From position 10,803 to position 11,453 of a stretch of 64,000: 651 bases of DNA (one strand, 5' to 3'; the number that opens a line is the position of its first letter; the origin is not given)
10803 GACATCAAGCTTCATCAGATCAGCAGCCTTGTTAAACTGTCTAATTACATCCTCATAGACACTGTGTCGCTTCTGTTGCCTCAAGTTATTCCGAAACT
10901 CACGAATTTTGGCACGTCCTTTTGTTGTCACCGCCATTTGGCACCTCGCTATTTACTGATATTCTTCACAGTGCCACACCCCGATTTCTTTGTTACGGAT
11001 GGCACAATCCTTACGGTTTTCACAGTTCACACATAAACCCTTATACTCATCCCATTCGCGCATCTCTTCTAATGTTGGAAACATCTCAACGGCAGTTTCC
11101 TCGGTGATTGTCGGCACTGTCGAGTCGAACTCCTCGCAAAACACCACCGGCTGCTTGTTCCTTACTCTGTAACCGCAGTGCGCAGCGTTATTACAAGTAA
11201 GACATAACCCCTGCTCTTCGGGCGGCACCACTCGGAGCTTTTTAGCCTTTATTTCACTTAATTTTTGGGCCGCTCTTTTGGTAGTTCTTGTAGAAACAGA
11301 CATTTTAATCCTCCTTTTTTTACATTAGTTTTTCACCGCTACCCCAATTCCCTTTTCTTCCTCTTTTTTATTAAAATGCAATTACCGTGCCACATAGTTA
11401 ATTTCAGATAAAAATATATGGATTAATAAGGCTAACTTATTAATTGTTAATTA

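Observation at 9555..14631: Self-contained sigma54 circuit: cytoplasmic GAF-type histidine kinase + NtrC-type activator beside a perfect -24/-12 promoter that precedes a Cys-rich mini-protein and glutamate dehydrogenase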

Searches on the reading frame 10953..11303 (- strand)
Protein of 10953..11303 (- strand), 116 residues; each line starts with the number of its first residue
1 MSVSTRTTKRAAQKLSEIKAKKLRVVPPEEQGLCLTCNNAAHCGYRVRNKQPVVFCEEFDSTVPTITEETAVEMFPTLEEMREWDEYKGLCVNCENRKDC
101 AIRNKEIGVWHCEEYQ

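Call 3: search_protein_families(library=pfam, proteins=[window:10953-11303:-], max_evalue=0.01)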
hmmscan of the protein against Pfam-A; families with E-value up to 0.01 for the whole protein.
window:10953-11303:- (116 aa): 0 families

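Call 5: find_homologous_proteins(query=window:10953-11303:-, max_evalue=0.001)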
Query window:10953-11303:- (116 aa): 168 proteins with E <= 0.001 among 171 candidates; the best 120 are listed.
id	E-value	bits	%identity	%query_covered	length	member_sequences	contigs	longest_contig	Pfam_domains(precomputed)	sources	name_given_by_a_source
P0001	2.6e-60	219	83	100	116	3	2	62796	-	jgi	jgi:hypothetical protein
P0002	1.4e-51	191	70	100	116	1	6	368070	-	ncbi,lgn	ncbi:MAG: hypothetical protein ABIK47_05540 [candidate division WOR-3 bacterium]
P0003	1.8e-48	181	70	100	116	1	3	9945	-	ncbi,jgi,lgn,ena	-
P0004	3.4e-47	177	66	100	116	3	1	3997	-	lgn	-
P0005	1.1e-45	172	64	100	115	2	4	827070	-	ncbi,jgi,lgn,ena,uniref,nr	ncbi:MAG: hypothetical protein N2248_02725 [candidate division WOR-3 bacterium]|uniref:Uncharacteriz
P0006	1.0e-43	166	62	100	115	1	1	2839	-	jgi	jgi:hypothetical protein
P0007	1.4e-41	159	59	100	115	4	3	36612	-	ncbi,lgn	ncbi:MAG: hypothetical protein ABIK51_05030 [candidate division WOR-3 bacterium]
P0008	5.0e-38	148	59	100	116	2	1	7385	-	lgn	-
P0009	1.1e-37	146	58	100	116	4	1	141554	-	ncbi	-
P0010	1.7e-35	139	57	100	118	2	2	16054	-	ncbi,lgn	ncbi:MAG: hypothetical protein ABIK39_04925 [candidate division WOR-3 bacterium]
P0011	1.1e-34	137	53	99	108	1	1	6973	-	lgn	-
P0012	1.1e-34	137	94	55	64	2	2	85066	-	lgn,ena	-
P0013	9.5e-33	130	55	85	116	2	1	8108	-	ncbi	-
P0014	2.4e-32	129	52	98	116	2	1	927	-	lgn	-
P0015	2.7e-32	129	55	100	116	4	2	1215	-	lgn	-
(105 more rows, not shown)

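Call 7: find_related_loci(query=A1, collection=genome_contigs, flank=6000)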
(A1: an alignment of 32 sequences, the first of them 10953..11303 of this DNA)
Query A1 (116 aa) in genome_contigs; peptide patterns used: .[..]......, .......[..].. (x = any residue, [..] = any of these).
599 stretches matched a pattern (row limit reached: there are more); 557 encode a relative of the query (tblastn E <= 1e-3); the best 80 are kept; 80 distinct loci.
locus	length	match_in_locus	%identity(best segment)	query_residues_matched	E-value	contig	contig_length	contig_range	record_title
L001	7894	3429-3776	70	1-116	4e-52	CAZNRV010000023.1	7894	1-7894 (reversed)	MAG TPA_asm: uncultured bacterium isolate SRP231805_co4_162 genome assembly, contig: k141_50682, whole genome shotgun se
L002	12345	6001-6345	64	1-116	5e-46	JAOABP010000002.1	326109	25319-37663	MAG: candidate division WOR-3 bacterium isolate SKW181 NODE_2_length_326109_cov_27.627015, whole genome shotgun sequence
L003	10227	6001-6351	60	2-116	1e-40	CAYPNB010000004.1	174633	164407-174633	MAG TPA_asm: uncultured bacterium isolate binchicken_co40_90 genome assembly, contig: NODE_102_length_174633_cov_37.6189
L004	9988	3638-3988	56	1-115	5e-39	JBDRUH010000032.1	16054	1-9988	MAG: candidate division WOR-3 bacterium isolate JZ-2_201705_bins_136 JZ-2_201705_bins_136_scaffold_32, whole genome shot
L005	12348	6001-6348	57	1-116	2e-37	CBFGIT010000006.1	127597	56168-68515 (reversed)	MAG: candidate division WOR-3 bacterium isolate JZ-4_202302_bins_70.1 genome assembly, contig: NODE_6_length_127597_cov_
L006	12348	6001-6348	58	1-116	1e-35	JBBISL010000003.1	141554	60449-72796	MAG: candidate division WOR-3 bacterium isolate SLF170214_bin_372 NODE_128_length_141554_cov_6.126418, whole genome shot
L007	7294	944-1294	50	1-116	6e-34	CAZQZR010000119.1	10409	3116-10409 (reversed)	MAG TPA_asm: uncultured bacterium isolate SRP178699_co1_414 genome assembly, contig: NODE_8820_length_10409_cov_16.34537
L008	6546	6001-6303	55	18-116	7e-34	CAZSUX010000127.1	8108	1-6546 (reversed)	MAG TPA_asm: uncultured bacterium isolate binchicken_co129_836 genome assembly, contig: NODE_29260_length_8108_cov_5.271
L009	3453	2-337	53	9-116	7e-34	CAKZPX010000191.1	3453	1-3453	MAG TPA_asm: uncultured bacterium isolate SRR5214706_bin.107_CONCOCT_v1.1_MAG genome assembly, contig: ERZ1744544.9511,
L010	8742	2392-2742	48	1-116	6e-33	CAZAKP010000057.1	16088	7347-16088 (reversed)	MAG TPA_asm: uncultured bacterium isolate SRP098346_co1_22 genome assembly, contig: NODE_3847_length_16088_cov_17.204890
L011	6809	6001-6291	54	18-116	2e-32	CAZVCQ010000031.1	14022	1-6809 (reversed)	MAG TPA_asm: uncultured bacterium isolate SRP178699_co1_229 genome assembly, contig: NODE_5708_length_14022_cov_5.795375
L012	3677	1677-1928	46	33-116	6e-24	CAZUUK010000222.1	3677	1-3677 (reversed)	MAG TPA_asm: uncultured Planctomycetota bacterium isolate SRP068000_co1_50 genome assembly, contig: NODE_66238_length_36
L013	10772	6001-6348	38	9-115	2e-22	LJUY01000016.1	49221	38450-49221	MAG: candidate division Zixibacteria bacterium SM23_81 WORSMTZ_607, whole genome shotgun sequence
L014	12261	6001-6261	48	32-116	3e-22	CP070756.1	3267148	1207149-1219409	MAG: Candidatus Zixiibacteriota bacterium isolate bin295 chromosome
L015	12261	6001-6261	48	31-115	5e-22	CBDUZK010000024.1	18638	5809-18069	MAG TPA_asm: uncultured bacterium isolate SRR22302361_concoct_155 genome assembly, contig: ERZ25748748.1239, whole genom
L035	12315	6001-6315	42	14-115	1e-19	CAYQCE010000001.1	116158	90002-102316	MAG TPA_asm: uncultured Ignavibacteria bacterium isolate SRP141376_co4_284 genome assembly, contig: NODE_218_length_1161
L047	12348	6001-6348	34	1-116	4e-19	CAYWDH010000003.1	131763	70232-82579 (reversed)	MAG TPA_asm: uncultured Eubacteriales bacterium isolate SRP323688_co1_129 genome assembly, contig: NODE_253_length_13176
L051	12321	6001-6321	36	10-116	5e-19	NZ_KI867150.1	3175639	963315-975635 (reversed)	Syntrophorhabdus aromaticivorans UI SynarDRAFT_SAI.2, whole genome shotgun sequence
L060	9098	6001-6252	44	31-116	8e-19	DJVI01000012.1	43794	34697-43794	MAG TPA_asm: candidate division WOR-3 bacterium UBA6260 UBA6260_contig_56099, whole genome shotgun sequence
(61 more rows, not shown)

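Call 14: search_protein_families(library=ncbifam, proteins=[window:10953-11303:-], max_evalue=0.01)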
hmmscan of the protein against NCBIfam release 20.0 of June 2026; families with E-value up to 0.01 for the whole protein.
window:10953-11303:- (116 aa): 0 families

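Call 25: predict_structure(alignment_id=A1)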
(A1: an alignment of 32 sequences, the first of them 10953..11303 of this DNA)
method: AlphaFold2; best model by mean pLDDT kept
length: 116 residues; sequences in the alignment: 32
mean_pLDDT: 54.6   pTM: 0.21
mean pLDDT of the five models: 54.6, 54.2, 53.2, 51.8, 51.3
residues with pLDDT >= 90: 0; 70-90: 4; 50-70: 91; < 50: 21
segments of 3 or more residues with pLDDT < 50: 57-62, 106-109, 111-116
pLDDT, mean of each block of 10 residues (from residue 1): 52 53 59 55 54 50 55 67 61 54 49 41
secondary structure, 60 per line:
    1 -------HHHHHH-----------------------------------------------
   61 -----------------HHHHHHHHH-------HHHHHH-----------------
elements in order: H8-13 H78-86 H94-99

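Call 26: search_protein_representatives(alignment_id=A1)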
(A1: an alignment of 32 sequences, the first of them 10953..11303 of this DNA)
Query: 32 sequences, 116 profile positions. Proteins with E-value up to 0.001 (for the whole library): 1963; up to 1e-10: 1333; up to 1e-30: 10. The best 150 are listed.
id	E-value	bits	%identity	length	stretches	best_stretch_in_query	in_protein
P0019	3.0e-41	156.7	-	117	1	1-116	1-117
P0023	3.3e-37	143.6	-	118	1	2-115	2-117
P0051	7.3e-35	136.1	-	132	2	28-115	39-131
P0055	5.6e-34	133.2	-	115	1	13-116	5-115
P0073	6.0e-33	129.9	-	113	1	14-116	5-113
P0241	8.0e-33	129.5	-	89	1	30-116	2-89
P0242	1.0e-32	129.2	-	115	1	12-115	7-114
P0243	1.8e-32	128.4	-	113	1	12-115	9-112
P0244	8.7e-32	126.2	-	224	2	16-116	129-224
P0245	2.0e-31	125.0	-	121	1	12-116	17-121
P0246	2.7e-30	121.4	-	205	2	17-116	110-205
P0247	5.0e-30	120.5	-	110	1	16-116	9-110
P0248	6.0e-30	120.2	-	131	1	8-116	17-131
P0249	2.0e-29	118.5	-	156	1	14-116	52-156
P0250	1.1e-28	116.1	-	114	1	1-116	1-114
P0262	2.3e-27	111.9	-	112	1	20-116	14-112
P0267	4.7e-27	110.9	-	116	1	12-116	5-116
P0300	6.7e-26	107.2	-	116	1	15-116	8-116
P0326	4.4e-25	104.5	-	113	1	6-116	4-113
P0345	1.2e-24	103.2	-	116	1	10-116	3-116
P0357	2.7e-24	102.0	-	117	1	7-116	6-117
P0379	6.6e-24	100.7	-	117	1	5-116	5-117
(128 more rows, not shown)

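Call 27: search_solved_structures(query=A1, max_evalue=10, show_alignments=2)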
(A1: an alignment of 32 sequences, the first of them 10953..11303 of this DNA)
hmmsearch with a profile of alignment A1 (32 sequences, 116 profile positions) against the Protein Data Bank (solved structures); distinct sequences matched with E-value up to 10: 0.

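Call 28: search_protein_families(library=pfam, alignment_id=A1, max_evalue=1)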
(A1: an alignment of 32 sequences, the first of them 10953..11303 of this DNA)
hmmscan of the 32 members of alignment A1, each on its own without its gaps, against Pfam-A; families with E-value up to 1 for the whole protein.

A. member 1, window:10953-11303:- (116 aa): 0 families

B. families by the number of members that match (of 32 scanned): 20 families
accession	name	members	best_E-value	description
PF02467.21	Whib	6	0.096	Transcription factor WhiB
PF21957.2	Zn_ribbon_16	3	0.0052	Zinc beta-ribbon finger, putative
PF06373.16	CART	3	0.011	Cocaine and amphetamine regulated transcript protein (CART)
PF25142.1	CUB_CDCP1_4th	3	0.084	CDCP1 forth CUB domain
PF04246.17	RseC_MucC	2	0.03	Positive regulator of sigma(E), RseC/MucC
PF13751.12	DDE_Tnp_1_6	2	0.19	Transposase DDE domain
PF11402.13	Antifungal_prot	1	0.0034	Antifungal protein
PF17026.10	zf-RRPl_C4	1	0.017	Putative ribonucleoprotein zinc-finger pf C4 type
PF02428.20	Prot_inhib_II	1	0.021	Potato type II proteinase inhibitor family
PF00812.23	Ephrin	1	0.062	Ephrin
PF12315.14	DA1-like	1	0.081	Protein DA1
PF15069.11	FAM163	1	0.096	FAM163 family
PF17466.7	NinD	1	0.1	Family of unknown function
PF01754.22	zf-A20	1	0.12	A20-like zinc finger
PF16780.10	AIMP2_LysRS_bd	1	0.13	AIMP2 lysyl-tRNA synthetase binding domain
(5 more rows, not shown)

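Call 33: search_protein_families(library=pfam, proteins=[L035:6367-7218:+, L035:7254-10448:+, L035:10445-11128:+, L047:9881-11473:+, L047:7302-9158:+], max_evalue=1)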
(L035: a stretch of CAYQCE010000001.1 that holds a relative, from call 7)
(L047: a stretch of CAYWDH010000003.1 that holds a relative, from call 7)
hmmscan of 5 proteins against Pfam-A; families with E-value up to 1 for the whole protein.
L035:6367-7218:+ (283 aa): 8 families
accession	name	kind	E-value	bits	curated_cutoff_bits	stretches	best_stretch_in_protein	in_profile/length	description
PF01257.25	2Fe-2S_thioredx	-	2.4e-44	151.2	24.8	1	18-149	13-144/145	Thioredoxin-like [2Fe-2S] ferredoxin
PF13453.11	Zn_ribbon_TFIIB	-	0.0018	18.1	22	1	243-278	1-33/41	Transcription factor zinc-finger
PF12773.13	DZR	-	0.0023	18.5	27.3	1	228-251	12-34/45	Double zinc ribbon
PF19474.4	DUF6011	-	0.01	15.8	26.6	1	162-182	2-22/37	Family of unknown function (DUF6011)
PF09334.17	tRNA-synt_1g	-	0.049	12.8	20.1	1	201-256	110-164/391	tRNA synthetases class I (M)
PF01155.25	HypA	-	0.069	13.6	28.9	0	227-253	69-98/112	Hydrogenase/urease nickel incorporation, metallochaperone, hypA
PF07191.17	Zn_ribbon_6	-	0.12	12.8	25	1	227-251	15-39/67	Double zinc ribbon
PF13240.11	Zn_Ribbon_1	-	0.53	10.6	25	1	230-238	15-23/23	zinc-ribbon domain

L035:7254-10448:+ (1064 aa): 24 families
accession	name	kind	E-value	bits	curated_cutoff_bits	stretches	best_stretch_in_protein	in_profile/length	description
PF01512.22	Complex1_51K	-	2.1e-44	151.5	31.2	1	182-353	3-149/150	Nuo51 FMN-binding domain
PF10589.14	NADH_4Fe-4S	-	2.8e-34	117.3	23.5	1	464-548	1-85/85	NADH-ubiquinone oxidoreductase-F iron-sulfur binding region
PF07992.20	Pyr_redox_2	-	5.1e-33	115.2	26.1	1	660-960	2-291/291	Pyridine nucleotide-disulphide oxidoreductase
PF14691.11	Fer4_20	-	1.3e-23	83.4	25.8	2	557-641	22-108/113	Dihydroprymidine dehydrogenase domain II, 4Fe-4S cluster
PF13738.12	Pyr_redox_3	-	2.9e-10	40.3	30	2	786-944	161-305/305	Pyridine nucleotide-disulphide oxidoreductase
PF13450.12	NAD_binding_8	-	4.6e-10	40.1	21.9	1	663-699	1-37/68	NAD(P)-binding Rossmann-like domain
PF01593.30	Amino_oxidase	-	9.2e-09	35.5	19.8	2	669-695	2-28/443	Flavin containing amine oxidoreductase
PF00070.33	Pyr_redox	-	5.3e-08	33.7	22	2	660-693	1-34/82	Pyridine nucleotide-disulphide oxidoreductase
PF01266.30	DAO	-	8e-07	29.3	27.9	1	661-695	2-37/353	FAD dependent oxidoreductase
PF01946.23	Thi4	-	1.3e-06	28.2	26.2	1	661-697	20-57/235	Thi4 family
PF00890.30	FAD_binding_2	-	1.6e-06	28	20.4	1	661-708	2-49/414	FAD binding domain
PF03486.20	HI0933_like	-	1.6e-05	24.9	50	1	660-694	2-36/244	HI0933-like protein Rossmann domain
PF01494.25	FAD_binding_3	-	2.1e-05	24.4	22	1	660-691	3-34/349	FAD binding domain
PF12831.13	FAD_oxidored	-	7.8e-05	22.6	27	1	661-697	2-38/416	FAD dependent oxidoreductase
PF10531.15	SLBB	-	0.00022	21.4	27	1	377-425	2-53/55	SLBB domain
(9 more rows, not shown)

L035:10445-11128:+ (227 aa): 14 families
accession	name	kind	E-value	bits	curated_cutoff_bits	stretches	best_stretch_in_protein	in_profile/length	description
PF13510.11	Fer2_4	-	2.5e-17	63.2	22.8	1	2-80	2-81/82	2Fe-2S iron-sulfur cluster binding domain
PF12838.12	Fer4_7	-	1.2e-07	32.6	27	1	125-178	2-50/52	4Fe-4S dicluster domain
PF14697.11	Fer4_21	-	5.1e-05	23.7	35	1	123-178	6-53/59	4Fe-4S dicluster domain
PF13237.11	Fer4_10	-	8.9e-05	22.8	25.5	2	121-177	5-53/53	4Fe-4S dicluster domain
PF22117.2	Fer4_Nqo3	-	0.00015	22.3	27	1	120-179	6-64/67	NADH-quinone oxidoreductase subunit 3, ferredoxin-like domain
PF13183.11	Fer4_8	-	0.00042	21.2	27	1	122-178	2-66/68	4Fe-4S dicluster domain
PF12797.12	Fer4_2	-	0.0011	19.3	24.5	2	161-178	5-22/22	4Fe-4S binding domain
PF00037.32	Fer4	-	0.0016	18.6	21.1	2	122-135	5-18/24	4Fe-4S binding domain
PF13187.11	Fer4_9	-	0.0047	17.4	27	1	97-139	11-51/52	4Fe-4S dicluster domain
PF13534.11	Fer4_17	-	0.041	14.9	22.2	1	100-139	22-60/61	4Fe-4S dicluster domain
PF12837.12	Fer4_6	-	0.07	13.6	25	2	161-178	4-21/24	4Fe-4S binding domain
PF13746.11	Fer4_18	-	0.078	13.6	27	1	111-137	47-73/114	4Fe-4S dicluster domain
PF13899.12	Thioredoxin_7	-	0.15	12.7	27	1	85-119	16-50/83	Thioredoxin-like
PF25214.1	HVO_B0008_N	-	0.22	11.8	27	1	175-192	3-20/38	HVO_B0008 N-terminal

L047:9881-11473:+ (530 aa): 1 family
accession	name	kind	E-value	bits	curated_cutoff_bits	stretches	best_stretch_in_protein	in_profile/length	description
PF01645.23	Glu_synthase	-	2.2e-11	44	20.4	1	279-400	185-303/369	Conserved region in glutamate synthase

L047:7302-9158:+ (618 aa): 17 families
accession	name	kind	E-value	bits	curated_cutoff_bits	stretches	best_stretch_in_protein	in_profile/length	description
PF01512.22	Complex1_51K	-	7.9e-45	152.9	31.2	1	180-352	1-149/150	Nuo51 FMN-binding domain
PF10589.14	NADH_4Fe-4S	-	4.7e-33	113.4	23.5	1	463-547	1-85/85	NADH-ubiquinone oxidoreductase-F iron-sulfur binding region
PF00037.32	Fer4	-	1.3e-08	34.8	21.1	2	594-615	2-23/24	4Fe-4S binding domain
PF12838.12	Fer4_7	-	1.4e-07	32.3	27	1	569-614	1-52/52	4Fe-4S dicluster domain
PF12797.12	Fer4_2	-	2.5e-07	30.6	24.5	2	593-611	3-21/22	4Fe-4S binding domain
PF14697.11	Fer4_21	-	1.1e-06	29.1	35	1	567-616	5-58/59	4Fe-4S dicluster domain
PF13187.11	Fer4_9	-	1.5e-06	28.6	27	1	569-612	1-49/52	4Fe-4S dicluster domain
PF13237.11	Fer4_10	-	1.9e-05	24.9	25.5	1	567-610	6-52/53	4Fe-4S dicluster domain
PF22461.2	SLBB_2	-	7.6e-05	23.2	27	1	375-436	2-64/79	SLBB domain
PF10531.15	SLBB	-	8.7e-05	22.7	27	1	376-424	2-53/55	SLBB domain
PF12837.12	Fer4_6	-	0.00094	19.5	25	2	594-614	3-23/24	4Fe-4S binding domain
PF12800.12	Fer4_4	-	0.0018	18.9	24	2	597-612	1-16/17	4Fe-4S binding domain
PF13484.11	Fer4_16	-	0.0074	17.5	30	1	569-590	1-24/66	4Fe-4S double cluster binding domain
PF01257.25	2Fe-2S_thioredx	-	0.018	15.3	24.8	1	32-104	70-144/145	Thioredoxin-like [2Fe-2S] ferredoxin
PF12798.12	Fer4_3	-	0.065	14.6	27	2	600-614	1-15/15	4Fe-4S binding domain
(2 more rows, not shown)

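Call 39: find_encoding_contigs(protein=P0001, flank=5000, max_places=3)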
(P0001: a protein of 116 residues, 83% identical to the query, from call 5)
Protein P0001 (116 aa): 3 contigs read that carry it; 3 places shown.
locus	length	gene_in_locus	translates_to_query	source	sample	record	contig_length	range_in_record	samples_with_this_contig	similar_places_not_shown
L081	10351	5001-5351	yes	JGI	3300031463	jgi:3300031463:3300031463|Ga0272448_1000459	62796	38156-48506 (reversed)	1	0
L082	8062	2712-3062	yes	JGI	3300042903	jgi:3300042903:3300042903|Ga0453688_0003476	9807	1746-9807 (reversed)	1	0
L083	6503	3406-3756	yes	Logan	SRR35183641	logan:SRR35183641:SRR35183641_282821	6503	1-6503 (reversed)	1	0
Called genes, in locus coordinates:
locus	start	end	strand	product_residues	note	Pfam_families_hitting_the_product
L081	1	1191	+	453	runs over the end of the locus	PF02812:ELFV_dehydrog_N, PF00208:ELFV_dehydrog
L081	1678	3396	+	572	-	PF13185:GAF_2 (faint), PF00512:HisKA, PF02518:HATPase_c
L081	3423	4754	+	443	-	PF00072:Response_reg, PF00158:Sigma54_activat, PF01078:Mg_chelatase (faint), PF14532:Sigma54_activ_2, PF00004:AAA (weak), PF07728:AAA_5 (weak), PF25601:AAA_lid_14, PF02954:HTH_8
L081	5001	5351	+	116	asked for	-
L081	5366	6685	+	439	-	PF02812:ELFV_dehydrog_N, PF00208:ELFV_dehydrog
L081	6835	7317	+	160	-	PF01551:Peptidase_M23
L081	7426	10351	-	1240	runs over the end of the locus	PF08126:Propeptide_C25, PF01364:Peptidase_C25, PF13860:FlgD_ig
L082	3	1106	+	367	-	?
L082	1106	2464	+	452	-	PF00072:Response_reg, PF00158:Sigma54_activat, PF01078:Mg_chelatase (faint), PF14532:Sigma54_activ_2, PF00004:AAA (weak), PF07728:AAA_5 (weak), PF25601:AAA_lid_14, PF02954:HTH_8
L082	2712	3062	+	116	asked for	-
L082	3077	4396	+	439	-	PF02812:ELFV_dehydrog_N, PF00208:ELFV_dehydrog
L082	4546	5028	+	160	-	PF01551:Peptidase_M23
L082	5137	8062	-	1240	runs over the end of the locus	PF08126:Propeptide_C25, PF01364:Peptidase_C25, PF13860:FlgD_ig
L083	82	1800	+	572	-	PF13185:GAF_2 (faint), PF00512:HisKA, PF02518:HATPase_c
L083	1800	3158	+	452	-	PF00072:Response_reg, PF00158:Sigma54_activat, PF01078:Mg_chelatase (faint), PF14532:Sigma54_activ_2, PF00004:AAA (weak), PF07728:AAA_5 (weak), PF25601:AAA_lid_14, PF02954:HTH_8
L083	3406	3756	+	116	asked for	-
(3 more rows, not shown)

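Call 44: predict_structure(alignment_id=A2)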
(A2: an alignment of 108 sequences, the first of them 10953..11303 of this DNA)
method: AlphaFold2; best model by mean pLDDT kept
length: 116 residues; sequences in the alignment: 108
mean_pLDDT: 59.2   pTM: 0.18
mean pLDDT of the five models: 59.2, 58.8, 56.9, 56.9, 54.5
residues with pLDDT >= 90: 0; 70-90: 1; 50-70: 112; < 50: 3
segments of 3 or more residues with pLDDT < 50: none
pLDDT, mean of each block of 10 residues (from residue 1): 51 52 58 65 61 57 63 66 61 62 56 57
secondary structure, 60 per line:
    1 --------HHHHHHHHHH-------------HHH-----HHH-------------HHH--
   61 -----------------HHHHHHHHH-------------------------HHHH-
elements in order: H9-18 H78-86 H112-115

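Call 50: search_protein_families(library=pfam, proteins=[L051:6524-7834:+, L051:7869-11078:+, L060:6262-7491:+, L060:7495-8703:+], max_evalue=0.001)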
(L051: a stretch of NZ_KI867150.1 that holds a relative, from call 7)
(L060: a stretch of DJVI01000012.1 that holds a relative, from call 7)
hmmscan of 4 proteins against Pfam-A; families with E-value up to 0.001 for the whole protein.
L051:6524-7834:+ (436 aa): 2 families
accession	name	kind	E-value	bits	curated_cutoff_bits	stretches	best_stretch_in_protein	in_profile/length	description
PF00208.27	ELFV_dehydrog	-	2.7e-70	237.2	23.4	1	190-434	1-241/241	Glutamate/Leucine/Phenylalanine/Valine dehydrogenase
PF02812.23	ELFV_dehydrog_N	-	4.8e-53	178.7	25.3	1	46-171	3-128/129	Glu/Leu/Phe/Val dehydrogenase, dimerisation domain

L051:7869-11078:+ (1069 aa): 4 families
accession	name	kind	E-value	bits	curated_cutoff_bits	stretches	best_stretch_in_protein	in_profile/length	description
PF01326.24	PPDK_N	-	4.6e-59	200.8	27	1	346-730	3-327/328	Pyruvate phosphate dikinase, AMP/ATP-binding domain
PF01909.29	NTP_transf_2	-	1.1e-10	42.1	21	1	967-1014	10-60/93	Nucleotidyltransferase domain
PF18765.7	Polbeta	-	5.6e-07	30.1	26.9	1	970-1009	12-50/93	Polymerase beta, Nucleotidyltransferase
PF22600.2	MTPAP-like_central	-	0.0003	21.3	27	1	951-1012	20-81/139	Poly(A) RNA polymerase, mitochondrial-like, central palm domain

L060:6262-7491:+ (409 aa): 0 families

L060:7495-8703:+ (402 aa): 2 families
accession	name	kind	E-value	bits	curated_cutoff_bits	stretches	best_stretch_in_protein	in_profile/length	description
PF02812.23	ELFV_dehydrog_N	-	3.9e-12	46.4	25.3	1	40-163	4-127/129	Glu/Leu/Phe/Val dehydrogenase, dimerisation domain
PF00208.27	ELFV_dehydrog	-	7.1e-07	29.6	23.4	1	195-380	12-209/241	Glutamate/Leucine/Phenylalanine/Valine dehydrogenase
